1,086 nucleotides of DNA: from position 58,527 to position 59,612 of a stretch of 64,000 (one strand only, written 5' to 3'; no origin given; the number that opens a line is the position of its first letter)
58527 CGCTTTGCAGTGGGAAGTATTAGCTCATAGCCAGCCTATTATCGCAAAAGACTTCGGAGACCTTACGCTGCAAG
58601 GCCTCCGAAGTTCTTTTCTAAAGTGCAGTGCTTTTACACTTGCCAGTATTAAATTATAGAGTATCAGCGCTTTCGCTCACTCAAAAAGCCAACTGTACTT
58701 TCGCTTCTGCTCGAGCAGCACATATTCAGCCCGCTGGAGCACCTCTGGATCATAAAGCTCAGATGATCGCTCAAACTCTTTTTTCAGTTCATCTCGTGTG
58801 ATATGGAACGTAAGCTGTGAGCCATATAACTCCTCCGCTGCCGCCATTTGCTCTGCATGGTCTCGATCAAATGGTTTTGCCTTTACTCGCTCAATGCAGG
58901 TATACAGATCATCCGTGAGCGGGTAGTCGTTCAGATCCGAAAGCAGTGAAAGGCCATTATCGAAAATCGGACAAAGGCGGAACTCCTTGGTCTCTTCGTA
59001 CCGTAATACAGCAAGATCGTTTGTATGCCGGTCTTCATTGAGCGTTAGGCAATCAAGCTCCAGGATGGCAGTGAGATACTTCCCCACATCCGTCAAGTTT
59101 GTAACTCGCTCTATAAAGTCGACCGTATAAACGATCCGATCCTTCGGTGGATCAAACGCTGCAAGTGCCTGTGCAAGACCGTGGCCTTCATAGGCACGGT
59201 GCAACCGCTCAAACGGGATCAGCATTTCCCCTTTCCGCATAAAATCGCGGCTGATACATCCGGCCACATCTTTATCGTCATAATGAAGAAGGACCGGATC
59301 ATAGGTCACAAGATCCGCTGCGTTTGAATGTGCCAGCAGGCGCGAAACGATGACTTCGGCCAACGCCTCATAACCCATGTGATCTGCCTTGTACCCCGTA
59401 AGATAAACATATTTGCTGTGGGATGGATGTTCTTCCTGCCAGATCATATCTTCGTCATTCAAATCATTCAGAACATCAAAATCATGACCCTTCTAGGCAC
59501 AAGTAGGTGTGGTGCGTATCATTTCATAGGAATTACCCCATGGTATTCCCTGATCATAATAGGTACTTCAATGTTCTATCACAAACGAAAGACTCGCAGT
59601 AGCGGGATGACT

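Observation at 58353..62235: Mosaic or rearranged segment: stand-alone HipA-like kinase domain, low-GC structured island, HTH fragment abutting a doubly truncated hybrid-kinase fragment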

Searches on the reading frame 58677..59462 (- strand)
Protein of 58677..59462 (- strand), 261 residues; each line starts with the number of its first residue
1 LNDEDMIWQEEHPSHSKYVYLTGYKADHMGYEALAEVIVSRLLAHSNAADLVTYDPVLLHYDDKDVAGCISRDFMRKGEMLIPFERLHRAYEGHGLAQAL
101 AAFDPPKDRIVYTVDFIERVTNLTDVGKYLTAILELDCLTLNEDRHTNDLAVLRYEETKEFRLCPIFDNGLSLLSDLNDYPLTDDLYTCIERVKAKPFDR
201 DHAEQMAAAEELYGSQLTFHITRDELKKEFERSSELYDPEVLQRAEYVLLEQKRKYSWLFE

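Call 5: search_protein_families(library=pfam, proteins=[window:58677-59462:-], max_evalue=0.01)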
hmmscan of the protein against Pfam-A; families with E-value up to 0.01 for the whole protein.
window:58677-59462:- (261 aa): 0 families

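Call 6: search_protein_families(library=pfam, proteins=[window:58677-59462:-], max_evalue=10)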
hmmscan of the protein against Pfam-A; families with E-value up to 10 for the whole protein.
window:58677-59462:- (261 aa): 0 families

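Call 7: search_protein_families(library=ncbifam, proteins=[window:58677-59462:-], max_evalue=1)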
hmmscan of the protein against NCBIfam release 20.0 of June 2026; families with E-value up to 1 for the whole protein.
window:58677-59462:- (261 aa): 0 families

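Call 8: search_solved_structures(query=window:58677-59462:-, max_evalue=10, show_alignments=2)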
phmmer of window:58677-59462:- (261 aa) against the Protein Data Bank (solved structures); distinct sequences matched with E-value up to 10: 3.
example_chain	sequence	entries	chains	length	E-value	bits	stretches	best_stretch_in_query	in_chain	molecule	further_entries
3akj_A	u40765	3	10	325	0.014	18.4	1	133-180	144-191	CtkA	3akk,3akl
1fje_B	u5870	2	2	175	0.089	15.8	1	195-236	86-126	NUCLEOLIN RBD12 | Nucleolin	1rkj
1fjc_A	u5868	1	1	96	0.59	13.1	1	204-236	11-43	NUCLEOLIN RBD2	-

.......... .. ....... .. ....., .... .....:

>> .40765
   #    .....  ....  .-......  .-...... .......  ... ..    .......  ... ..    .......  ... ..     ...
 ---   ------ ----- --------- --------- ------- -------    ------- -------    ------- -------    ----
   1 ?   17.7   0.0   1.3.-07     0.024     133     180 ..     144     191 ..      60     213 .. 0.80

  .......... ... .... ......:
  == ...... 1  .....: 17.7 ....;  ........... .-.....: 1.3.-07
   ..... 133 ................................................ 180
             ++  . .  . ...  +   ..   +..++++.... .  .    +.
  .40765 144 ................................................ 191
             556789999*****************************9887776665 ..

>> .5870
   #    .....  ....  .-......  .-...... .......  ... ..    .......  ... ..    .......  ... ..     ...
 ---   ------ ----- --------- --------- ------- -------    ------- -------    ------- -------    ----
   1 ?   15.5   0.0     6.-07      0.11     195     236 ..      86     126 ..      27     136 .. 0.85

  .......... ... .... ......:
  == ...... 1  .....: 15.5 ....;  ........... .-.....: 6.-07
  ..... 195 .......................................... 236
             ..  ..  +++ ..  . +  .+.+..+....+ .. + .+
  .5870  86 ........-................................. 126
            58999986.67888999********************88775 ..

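Call 9: find_homologous_proteins(query=window:58677-59462:-, max_evalue=0.001)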
Query window:58677-59462:- (261 aa): 1131 proteins with E <= 0.001 among 1922 candidates; the best 120 are listed.
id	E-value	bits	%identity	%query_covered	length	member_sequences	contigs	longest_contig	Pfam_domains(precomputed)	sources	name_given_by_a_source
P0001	3.0e-168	576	98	100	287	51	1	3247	PF20008.6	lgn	-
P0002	9.6e-152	522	98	91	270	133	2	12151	-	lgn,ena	-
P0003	7.4e-135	467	99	80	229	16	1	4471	PF20008.6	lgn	-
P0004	7.8e-120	417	78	91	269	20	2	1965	-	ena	-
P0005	5.6e-119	415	78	91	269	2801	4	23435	-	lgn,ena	-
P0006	3.7e-117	409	77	91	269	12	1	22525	-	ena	-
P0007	5.3e-116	405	77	91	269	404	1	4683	-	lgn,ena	-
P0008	7.1e-116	404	75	92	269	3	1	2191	-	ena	-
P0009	2.7e-114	399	76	91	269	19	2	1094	-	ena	-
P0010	3.8e-114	399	70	100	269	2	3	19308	-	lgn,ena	-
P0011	8.8e-114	398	74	91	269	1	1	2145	-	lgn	-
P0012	1.5e-107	377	73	90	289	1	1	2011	-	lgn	-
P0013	2.2e-105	370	71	91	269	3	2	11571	-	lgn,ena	-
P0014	3.7e-97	343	79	75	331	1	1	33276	-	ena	-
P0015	4.4e-97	343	69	91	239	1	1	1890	-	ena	-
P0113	2.3e-88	314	62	91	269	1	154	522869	-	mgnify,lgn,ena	mgnify:FL=1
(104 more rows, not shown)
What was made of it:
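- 1131 homologues, typically 269 aa (call 9).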

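Call 15: find_encoding_contigs(protein=window:58677-59462:-, flank=8000, max_places=8)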
Protein window:58677-59462:- (261 aa): no gene with exactly this product is on record in the collection.
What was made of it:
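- Tried and rejected: Not on record (call 15).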

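Call 17: find_encoding_contigs(protein=P0001, flank=10000, max_places=6)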
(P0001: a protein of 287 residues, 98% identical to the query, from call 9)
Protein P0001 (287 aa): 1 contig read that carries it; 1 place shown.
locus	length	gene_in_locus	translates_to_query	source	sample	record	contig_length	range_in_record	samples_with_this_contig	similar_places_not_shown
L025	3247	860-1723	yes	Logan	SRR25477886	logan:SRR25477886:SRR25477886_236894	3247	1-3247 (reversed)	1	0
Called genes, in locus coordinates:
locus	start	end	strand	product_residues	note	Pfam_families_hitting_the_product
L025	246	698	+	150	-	-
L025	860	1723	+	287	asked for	PF20008:DUF6429 (weak)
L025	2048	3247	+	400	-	?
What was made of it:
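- The fusion ORF P0001 is intact in haplotype B and stands for 51 sequences (calls 9, 17).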

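Call 18: find_encoding_contigs(protein=P0002, flank=10000, max_places=6)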
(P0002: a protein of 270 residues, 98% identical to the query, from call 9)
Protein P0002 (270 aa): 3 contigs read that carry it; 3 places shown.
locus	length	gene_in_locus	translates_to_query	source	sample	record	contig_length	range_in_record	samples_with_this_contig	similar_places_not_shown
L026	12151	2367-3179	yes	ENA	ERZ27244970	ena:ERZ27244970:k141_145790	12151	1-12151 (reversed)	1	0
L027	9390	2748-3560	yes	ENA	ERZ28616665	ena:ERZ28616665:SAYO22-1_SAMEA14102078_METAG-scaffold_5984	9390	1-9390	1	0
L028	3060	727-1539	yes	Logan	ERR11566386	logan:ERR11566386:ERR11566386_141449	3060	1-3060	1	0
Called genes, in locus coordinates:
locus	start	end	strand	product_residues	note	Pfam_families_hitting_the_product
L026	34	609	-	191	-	PF04542:Sigma70_r2, PF08281:Sigma70_r4_2, PF04545:Sigma70_r4 (weak)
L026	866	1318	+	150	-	-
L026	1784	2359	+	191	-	PF02796:HTH_7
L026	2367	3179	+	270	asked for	-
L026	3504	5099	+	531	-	PF07905:PucR, PF13556:HTH_30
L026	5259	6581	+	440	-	PF02133:Transp_cyt_pur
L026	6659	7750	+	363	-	PF06032:S-Me-THD_N, PF20906:S-Me-THD_C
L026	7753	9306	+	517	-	PF05378:Hydant_A_N, PF13941:MutL (faint), PF01968:Hydantoinase_A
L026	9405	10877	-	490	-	PF18998:Flg_new_2, PF00395:SLH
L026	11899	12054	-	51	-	-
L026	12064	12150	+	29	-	?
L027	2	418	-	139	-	?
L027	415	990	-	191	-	PF04542:Sigma70_r2, PF08281:Sigma70_r4_2, PF04545:Sigma70_r4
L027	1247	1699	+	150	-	-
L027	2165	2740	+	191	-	PF02796:HTH_7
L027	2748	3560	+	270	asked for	-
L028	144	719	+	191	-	PF02796:HTH_7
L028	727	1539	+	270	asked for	-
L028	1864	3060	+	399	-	?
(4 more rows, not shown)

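Call 30: search_solved_structures(query=A3, max_evalue=10, show_alignments=3)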
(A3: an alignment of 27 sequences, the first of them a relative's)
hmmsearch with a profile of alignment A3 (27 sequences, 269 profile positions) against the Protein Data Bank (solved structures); distinct sequences matched with E-value up to 10: 2.
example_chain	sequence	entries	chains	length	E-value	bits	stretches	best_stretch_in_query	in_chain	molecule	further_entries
3akj_A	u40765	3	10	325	5.7e-05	25.6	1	141-208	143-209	CtkA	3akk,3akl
3dpj_A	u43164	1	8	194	1.5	11.1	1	79-134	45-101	Transcription regulator, TetR family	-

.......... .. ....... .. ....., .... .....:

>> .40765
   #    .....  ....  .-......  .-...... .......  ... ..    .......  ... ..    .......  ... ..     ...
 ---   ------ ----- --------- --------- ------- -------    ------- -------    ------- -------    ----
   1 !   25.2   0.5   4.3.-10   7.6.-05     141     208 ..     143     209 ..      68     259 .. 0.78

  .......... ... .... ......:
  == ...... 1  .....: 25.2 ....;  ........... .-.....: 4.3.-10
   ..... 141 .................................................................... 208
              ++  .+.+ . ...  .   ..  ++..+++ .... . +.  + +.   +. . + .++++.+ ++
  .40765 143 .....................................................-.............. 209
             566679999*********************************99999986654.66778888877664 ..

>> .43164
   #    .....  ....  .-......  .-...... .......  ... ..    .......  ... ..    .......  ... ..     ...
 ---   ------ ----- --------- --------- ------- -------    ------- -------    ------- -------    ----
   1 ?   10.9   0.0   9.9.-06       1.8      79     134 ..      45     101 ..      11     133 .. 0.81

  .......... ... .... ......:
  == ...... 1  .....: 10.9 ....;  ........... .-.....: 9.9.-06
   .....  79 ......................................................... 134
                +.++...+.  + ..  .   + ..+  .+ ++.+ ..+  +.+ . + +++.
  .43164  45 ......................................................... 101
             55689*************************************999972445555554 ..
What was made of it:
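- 58677..59395 (-): The 3' 719 bp (family codons 33-270) of a CtkA/HipA-like minimal kinase gene. The catalytic NEDRHTN and IFDNG motifs are kept. The Gly-rich loop and the native start codon are lost. CtkA hit on the catalytic loop (calls 8, 30).
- The profile hits the CtkA catalytic loop at E=5.7e-5 (call 30).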

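Call 31: find_encoding_contigs(protein=P0113, flank=5000, max_places=4)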
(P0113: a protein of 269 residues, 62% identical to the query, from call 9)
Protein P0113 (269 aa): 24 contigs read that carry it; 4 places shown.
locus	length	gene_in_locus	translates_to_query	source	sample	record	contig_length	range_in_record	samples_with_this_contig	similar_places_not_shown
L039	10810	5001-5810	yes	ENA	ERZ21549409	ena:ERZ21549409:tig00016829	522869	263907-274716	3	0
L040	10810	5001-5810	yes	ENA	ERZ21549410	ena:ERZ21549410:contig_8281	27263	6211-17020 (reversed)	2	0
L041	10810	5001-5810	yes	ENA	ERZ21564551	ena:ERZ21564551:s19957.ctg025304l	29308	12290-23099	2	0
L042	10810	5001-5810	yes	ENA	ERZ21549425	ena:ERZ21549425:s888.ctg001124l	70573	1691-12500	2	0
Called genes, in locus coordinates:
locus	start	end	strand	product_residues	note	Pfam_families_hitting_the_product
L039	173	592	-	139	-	PF11193:DUF2812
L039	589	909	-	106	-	PF03551:PadR, PF13601:HTH_34 (weak)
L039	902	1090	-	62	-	-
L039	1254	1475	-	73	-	-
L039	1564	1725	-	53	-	PF20037:DUF6440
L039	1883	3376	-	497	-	PF00370:FGGY_N, PF02782:FGGY_C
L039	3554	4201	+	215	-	PF04542:Sigma70_r2, PF04545:Sigma70_r4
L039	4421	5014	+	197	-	PF02796:HTH_7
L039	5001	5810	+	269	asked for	-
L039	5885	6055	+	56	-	-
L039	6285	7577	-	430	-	PF13173:AAA_14, PF13635:DUF4143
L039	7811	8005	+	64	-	-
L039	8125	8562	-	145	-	-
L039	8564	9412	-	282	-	PF01381:HTH_3, PF13560:HTH_31 (weak), PF13151:DUF3990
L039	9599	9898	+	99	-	PF13744:HTH_37 (weak), PF13560:HTH_31, PF01381:HTH_3, PF12844:HTH_19, PF13443:HTH_26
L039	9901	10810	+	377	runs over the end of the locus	PF02463:SMC_N (weak), PF11398:DUF2813 (weak), PF13175:AAA_15, PF13476:AAA_23 (weak), PF13304:AAA_21, PF13175:AAA_15 (weak)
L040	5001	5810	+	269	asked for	-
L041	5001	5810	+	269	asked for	-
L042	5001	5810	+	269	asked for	-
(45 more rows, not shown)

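Call 32: find_encoding_contigs(protein=P0005, flank=5000, max_places=4)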
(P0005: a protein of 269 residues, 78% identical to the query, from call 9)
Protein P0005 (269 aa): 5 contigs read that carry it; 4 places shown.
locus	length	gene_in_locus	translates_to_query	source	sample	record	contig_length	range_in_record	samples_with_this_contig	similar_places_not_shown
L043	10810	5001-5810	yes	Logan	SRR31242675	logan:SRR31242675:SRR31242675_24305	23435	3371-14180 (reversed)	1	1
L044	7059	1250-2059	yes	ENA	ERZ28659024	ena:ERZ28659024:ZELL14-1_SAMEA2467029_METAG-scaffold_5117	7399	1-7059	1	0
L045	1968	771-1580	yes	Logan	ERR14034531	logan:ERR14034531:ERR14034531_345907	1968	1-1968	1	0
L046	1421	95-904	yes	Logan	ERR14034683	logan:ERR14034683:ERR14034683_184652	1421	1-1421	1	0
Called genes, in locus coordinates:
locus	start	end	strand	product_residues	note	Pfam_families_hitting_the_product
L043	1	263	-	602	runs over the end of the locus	PF07728:AAA_5 (weak), PF12774:AAA_6 (faint), PF07728:AAA_5 (weak)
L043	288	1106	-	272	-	-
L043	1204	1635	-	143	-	PF00436:SSB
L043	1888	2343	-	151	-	-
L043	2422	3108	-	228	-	-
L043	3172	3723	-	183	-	PF04542:Sigma70_r2 (weak), PF08281:Sigma70_r4_2 (weak)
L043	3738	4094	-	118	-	PF11672:DUF3268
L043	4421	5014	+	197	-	PF13936:HTH_38 (faint), PF02796:HTH_7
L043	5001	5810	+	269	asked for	-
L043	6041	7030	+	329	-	PF16902:FokI_D3 (weak), PF13280:WYL, PF25583:WCX (weak)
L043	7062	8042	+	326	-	-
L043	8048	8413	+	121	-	PF13811:DUF4186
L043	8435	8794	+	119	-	PF03733:YccF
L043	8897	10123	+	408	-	-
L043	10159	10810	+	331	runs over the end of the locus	PF01661:Macro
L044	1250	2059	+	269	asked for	-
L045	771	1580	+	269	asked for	-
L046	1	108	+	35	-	?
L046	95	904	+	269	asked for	-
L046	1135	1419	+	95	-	?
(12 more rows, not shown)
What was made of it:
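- Closest known: PADLOC phage-defence candidate PDC-M03. Same: The neighbourhoods of family members are rich in defence and mobile genes (calls 31, 32).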

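Call 38: predict_structure(alignment_id=A3)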
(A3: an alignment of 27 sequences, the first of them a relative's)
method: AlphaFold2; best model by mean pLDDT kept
length: 270 residues; sequences in the alignment: 27
mean_pLDDT: 84.7   pTM: 0.86
mean pLDDT of the five models: 84.7, 82.3, 80.3, 80.1, 78.7
residues with pLDDT >= 90: 118; 70-90: 119; 50-70: 19; < 50: 14
segments of 3 or more residues with pLDDT < 50: 10-22
pLDDT, mean of each block of 10 residues (from residue 1): 70 40 73 81 89 92 90 89 89 92 89 89 97 95 89 69 95 84 81 88 66 89 95 87 89 91 88
secondary structure, 60 per line:
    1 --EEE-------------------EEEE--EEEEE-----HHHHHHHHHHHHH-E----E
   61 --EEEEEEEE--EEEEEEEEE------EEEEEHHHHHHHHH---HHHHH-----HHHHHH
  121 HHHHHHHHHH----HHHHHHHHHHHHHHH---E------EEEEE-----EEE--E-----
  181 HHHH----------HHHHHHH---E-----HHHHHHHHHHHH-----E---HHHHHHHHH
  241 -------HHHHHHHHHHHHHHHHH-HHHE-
elements in order: E3-5 E25-28 E31-35 H41-53 E63-70 E73-81 E88-92 H93-101 H105-109 H115-130 H135-149 E160-164 E170-172 H181-184 H195-201 H211-222 H232-240 H248-264
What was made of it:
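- On HipA/CtkA-like protein kinase fold: AF2 model of the intact allele P0002 (pLDDT 84.7, call 38).
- AF2 model with pLDDT 84.7 (call 38).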

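Call 44: fold_search(model_id=the predicted structure, library=pdb)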
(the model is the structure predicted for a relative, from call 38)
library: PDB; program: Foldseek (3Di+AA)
matches with E <= 10: 458; with E <= 0.001: 14
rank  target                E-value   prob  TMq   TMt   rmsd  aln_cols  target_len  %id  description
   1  3akk_C                2.9e-07  1.00  0.64  0.61   6.1       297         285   17  Crystal structure of A Helicobacter pylori proinflammatory kinase CtkA (released 2010-12-01)
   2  3akk_A                3.6e-07  1.00  0.66  0.61   5.5       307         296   18  Crystal structure of A Helicobacter pylori proinflammatory kinase CtkA (released 2010-12-01)
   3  3akl_A                7.2e-07  1.00  0.65  0.62   5.3       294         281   18  Crystal structure of A Helicobacter pylori proinflammatory kinase CtkA (released 2010-12-01)
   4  3akk_B                9.1e-07  1.00  0.66  0.63   5.3       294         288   18  Crystal structure of A Helicobacter pylori proinflammatory kinase CtkA (released 2010-12-01)
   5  3akj_A                9.6e-07  1.00  0.65  0.64   5.2       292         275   16  Crystal structure of A Helicobacter pylori proinflammatory kinase CtkA (released 2010-12-01)
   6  3akk_D                1.3e-06  1.00  0.65  0.62   5.4       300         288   17  Crystal structure of A Helicobacter pylori proinflammatory kinase CtkA (released 2010-12-01)
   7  7ab5_C                1.4e-04  1.00  0.49  0.41   9.5       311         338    9  Crystal structure of the Escherichia coli toxin-antitoxin system HipBST (HipT D233Q) (released 2022-01-12)
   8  7ab4_F                1.7e-04  1.00  0.46  0.38   9.3       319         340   10  Crystal structure of the Escherichia coli toxin-antitoxin system HipBST (HipT S59A) (released 2022-01-12)
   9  7ab5_F                1.8e-04  1.00  0.52  0.43   9.4       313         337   13  Crystal structure of the Escherichia coli toxin-antitoxin system HipBST (HipT D233Q) (released 2022-01-12)
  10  7ab3_C                6.4e-04  1.00  0.50  0.42   9.4       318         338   11  Crystal structure of the Escherichia coli toxin-antitoxin system HipBST (HipT S57A) (released 2022-01-12)
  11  4pu5                  6.4e-04  1.00  0.42  0.29   9.9       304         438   13  Shewanella oneidensis Toxin Antitoxin System Toxin Protein HipA Bound with AMPPNP and Mg (released 2014-08-06)
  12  4pu4_A                7.2e-04  0.99  0.41  0.29   9.8       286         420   15  Shewanella oneidensis MR-1 Toxin Antitoxin System HipA, HipB and its operator DNA complex (space group P21) (released 2014-08-06)
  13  4pu4_B                7.6e-04  1.00  0.42  0.30   9.7       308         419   14  Shewanella oneidensis MR-1 Toxin Antitoxin System HipA, HipB and its operator DNA complex (space group P21) (released 2014-08-06)
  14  7ab3_F                8.0e-04  1.00  0.52  0.44   8.8       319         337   10  Crystal structure of the Escherichia coli toxin-antitoxin system HipBST (HipT S57A) (released 2022-01-12)
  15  7ab4_C                1.3e-03  0.99  0.41  0.34  11.2       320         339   13  Crystal structure of the Escherichia coli toxin-antitoxin system HipBST (HipT S59A) (released 2022-01-12)
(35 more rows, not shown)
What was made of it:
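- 58677..59395 (-): Fold search (call 44).
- On HipA/CtkA-like protein kinase fold: Foldseek against PDB: CtkA E=3e-7 with TM 0.64-0.66, HipT E=1.4e-4, HipA E=6e-4 (call 44).
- Closest known: CtkA. Same: Best sequence and fold match (calls 8, 30, 44).
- Foldseek best hits: CtkA (E=3e-7, TM 0.65), then HipT, then HipA (call 44).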
